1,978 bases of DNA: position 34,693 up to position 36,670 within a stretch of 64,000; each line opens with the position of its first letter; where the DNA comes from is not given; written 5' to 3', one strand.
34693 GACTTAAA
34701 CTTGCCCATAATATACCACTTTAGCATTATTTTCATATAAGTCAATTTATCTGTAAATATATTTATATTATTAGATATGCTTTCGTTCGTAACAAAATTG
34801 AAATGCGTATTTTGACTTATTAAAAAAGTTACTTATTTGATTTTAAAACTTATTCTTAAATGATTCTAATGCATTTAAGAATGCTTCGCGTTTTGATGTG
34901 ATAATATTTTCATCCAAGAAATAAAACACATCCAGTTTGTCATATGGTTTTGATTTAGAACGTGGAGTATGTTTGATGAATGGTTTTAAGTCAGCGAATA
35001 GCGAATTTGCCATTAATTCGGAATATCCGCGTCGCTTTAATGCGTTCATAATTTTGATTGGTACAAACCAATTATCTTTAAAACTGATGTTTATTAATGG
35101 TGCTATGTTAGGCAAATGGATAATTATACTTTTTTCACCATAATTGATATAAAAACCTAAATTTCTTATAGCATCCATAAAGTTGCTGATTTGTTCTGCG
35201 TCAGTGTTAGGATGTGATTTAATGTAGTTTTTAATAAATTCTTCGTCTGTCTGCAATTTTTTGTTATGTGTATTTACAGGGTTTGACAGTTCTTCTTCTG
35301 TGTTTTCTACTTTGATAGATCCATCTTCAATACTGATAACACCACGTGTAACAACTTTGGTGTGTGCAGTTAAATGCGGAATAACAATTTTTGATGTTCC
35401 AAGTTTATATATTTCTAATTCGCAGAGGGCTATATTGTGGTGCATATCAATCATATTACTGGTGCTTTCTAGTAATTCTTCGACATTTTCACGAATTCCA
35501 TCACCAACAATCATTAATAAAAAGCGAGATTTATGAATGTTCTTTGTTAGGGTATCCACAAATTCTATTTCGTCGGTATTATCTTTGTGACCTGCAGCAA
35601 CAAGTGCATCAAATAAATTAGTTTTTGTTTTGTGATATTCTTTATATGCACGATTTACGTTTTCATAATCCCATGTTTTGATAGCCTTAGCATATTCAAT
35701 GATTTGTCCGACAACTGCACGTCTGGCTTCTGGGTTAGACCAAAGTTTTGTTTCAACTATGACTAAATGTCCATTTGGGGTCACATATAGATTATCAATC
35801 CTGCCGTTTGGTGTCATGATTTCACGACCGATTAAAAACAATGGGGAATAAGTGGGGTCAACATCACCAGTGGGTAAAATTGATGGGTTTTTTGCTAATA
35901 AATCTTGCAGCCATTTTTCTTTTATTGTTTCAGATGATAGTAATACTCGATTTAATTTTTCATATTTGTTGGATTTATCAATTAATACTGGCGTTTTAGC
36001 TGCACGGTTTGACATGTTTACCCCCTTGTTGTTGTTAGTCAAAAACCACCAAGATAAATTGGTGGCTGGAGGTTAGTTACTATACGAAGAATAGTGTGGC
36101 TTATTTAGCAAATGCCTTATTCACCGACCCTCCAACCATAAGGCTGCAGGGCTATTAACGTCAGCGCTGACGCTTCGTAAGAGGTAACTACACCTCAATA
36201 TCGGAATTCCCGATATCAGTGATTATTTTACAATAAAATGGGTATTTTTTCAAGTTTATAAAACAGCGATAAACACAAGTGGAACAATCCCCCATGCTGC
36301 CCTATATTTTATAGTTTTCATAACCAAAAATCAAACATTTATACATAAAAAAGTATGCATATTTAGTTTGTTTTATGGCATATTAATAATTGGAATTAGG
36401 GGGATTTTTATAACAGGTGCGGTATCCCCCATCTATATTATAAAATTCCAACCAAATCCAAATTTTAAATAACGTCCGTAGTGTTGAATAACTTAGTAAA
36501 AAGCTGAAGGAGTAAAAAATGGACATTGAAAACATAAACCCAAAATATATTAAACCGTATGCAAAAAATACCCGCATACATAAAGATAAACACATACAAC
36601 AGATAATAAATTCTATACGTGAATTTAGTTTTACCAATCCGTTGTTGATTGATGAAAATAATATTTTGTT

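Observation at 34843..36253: Promoter, ~175-nt GC-rich multi-helix leader, intrinsic terminator, SD: a riboswitch-like element controlling a PD-(D/E)xK nuclease gene in the defence island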

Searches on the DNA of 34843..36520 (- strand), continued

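Call 91: search_rna_families(sources=[L096, L098, L100, L106, L134, L225, L009, L011], threshold=evalue, max_evalue=0.1)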
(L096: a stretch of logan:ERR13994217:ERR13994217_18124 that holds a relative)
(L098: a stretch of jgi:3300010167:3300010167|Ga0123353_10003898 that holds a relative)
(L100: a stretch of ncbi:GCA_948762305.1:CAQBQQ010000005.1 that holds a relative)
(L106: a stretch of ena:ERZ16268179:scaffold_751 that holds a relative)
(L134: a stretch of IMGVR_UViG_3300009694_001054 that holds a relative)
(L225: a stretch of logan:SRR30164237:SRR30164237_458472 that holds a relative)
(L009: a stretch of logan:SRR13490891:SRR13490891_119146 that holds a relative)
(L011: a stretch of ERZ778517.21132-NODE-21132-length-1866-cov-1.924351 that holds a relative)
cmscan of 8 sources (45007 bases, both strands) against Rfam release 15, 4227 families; matches with E-value up to 0.1: 6.
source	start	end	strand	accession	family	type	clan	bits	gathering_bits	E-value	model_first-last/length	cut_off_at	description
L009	102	174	+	RF00005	tRNA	Gene; tRNA;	CL00001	63.6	29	1.3e-11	1-71/71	no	tRNA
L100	959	1031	+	RF00005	tRNA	Gene; tRNA;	CL00001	62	29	3.5e-11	1-71/71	no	tRNA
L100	867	950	+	RF00005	tRNA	Gene; tRNA;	CL00001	52.8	29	1.2e-08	1-71/71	no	tRNA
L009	2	85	+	RF00005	tRNA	Gene; tRNA;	CL00001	52.8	29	1.2e-08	1-71/71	no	tRNA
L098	2384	2471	+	RF02221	sRNA-Xcc1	Gene; sRNA;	-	37.7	53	0.0037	1-87/87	no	sRNA-Xcc1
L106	2371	2461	+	RF02221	sRNA-Xcc1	Gene; sRNA;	-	36.5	53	0.0076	1-87/87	no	sRNA-Xcc1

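Call 92: search_rna_families(source=L098, start=2230, end=2520, threshold=evalue, max_evalue=1, show_alignments=2)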
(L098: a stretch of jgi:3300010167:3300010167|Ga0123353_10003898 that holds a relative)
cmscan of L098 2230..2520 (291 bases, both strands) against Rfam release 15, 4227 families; matches with E-value up to 1: 2.
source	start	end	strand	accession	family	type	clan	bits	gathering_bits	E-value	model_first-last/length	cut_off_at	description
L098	2384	2471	+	RF02221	sRNA-Xcc1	Gene; sRNA;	-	37.7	53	2.4e-05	1-87/87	no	sRNA-Xcc1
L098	2372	2498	+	RF01773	rpsL_pseudo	Cis-reg; leader;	-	17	70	0.26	1-128/128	no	Pseudomonas rpsL leader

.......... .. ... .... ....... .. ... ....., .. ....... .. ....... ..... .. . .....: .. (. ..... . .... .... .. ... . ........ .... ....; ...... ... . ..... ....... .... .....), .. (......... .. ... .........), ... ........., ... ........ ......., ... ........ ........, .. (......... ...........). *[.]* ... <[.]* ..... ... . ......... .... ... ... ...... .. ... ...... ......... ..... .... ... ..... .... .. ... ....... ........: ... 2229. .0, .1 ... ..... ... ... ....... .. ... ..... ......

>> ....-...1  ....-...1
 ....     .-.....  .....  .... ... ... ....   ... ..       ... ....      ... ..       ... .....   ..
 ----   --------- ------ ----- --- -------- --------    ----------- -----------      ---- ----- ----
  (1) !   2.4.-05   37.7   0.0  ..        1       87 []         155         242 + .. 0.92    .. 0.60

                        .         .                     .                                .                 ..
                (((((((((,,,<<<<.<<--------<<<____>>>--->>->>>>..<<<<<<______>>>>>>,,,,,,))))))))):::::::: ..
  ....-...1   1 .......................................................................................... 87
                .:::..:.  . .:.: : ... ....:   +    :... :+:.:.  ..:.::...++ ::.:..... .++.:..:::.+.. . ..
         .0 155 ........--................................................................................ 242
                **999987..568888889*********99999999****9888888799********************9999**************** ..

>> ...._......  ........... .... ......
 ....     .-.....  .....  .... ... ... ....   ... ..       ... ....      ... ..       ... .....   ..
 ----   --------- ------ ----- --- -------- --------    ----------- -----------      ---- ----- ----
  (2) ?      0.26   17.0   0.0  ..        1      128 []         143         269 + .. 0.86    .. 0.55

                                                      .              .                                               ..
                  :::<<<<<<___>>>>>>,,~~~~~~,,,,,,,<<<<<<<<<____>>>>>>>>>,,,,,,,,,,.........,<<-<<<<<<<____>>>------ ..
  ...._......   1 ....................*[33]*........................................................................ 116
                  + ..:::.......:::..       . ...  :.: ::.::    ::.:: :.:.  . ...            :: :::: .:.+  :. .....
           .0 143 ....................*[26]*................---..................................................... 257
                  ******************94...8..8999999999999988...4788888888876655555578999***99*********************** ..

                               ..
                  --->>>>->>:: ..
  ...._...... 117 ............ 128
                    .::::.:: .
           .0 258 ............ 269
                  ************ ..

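Call 93: search_rna_families(source=L106, start=2190, end=2520, threshold=evalue, max_evalue=1, show_alignments=2)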
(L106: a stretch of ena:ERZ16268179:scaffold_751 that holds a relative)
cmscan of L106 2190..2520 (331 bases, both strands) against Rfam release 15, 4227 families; matches with E-value up to 1: 1.
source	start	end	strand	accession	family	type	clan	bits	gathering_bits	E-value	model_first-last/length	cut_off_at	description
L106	2371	2461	+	RF02221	sRNA-Xcc1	Gene; sRNA;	-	36.5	53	5.6e-05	1-87/87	no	sRNA-Xcc1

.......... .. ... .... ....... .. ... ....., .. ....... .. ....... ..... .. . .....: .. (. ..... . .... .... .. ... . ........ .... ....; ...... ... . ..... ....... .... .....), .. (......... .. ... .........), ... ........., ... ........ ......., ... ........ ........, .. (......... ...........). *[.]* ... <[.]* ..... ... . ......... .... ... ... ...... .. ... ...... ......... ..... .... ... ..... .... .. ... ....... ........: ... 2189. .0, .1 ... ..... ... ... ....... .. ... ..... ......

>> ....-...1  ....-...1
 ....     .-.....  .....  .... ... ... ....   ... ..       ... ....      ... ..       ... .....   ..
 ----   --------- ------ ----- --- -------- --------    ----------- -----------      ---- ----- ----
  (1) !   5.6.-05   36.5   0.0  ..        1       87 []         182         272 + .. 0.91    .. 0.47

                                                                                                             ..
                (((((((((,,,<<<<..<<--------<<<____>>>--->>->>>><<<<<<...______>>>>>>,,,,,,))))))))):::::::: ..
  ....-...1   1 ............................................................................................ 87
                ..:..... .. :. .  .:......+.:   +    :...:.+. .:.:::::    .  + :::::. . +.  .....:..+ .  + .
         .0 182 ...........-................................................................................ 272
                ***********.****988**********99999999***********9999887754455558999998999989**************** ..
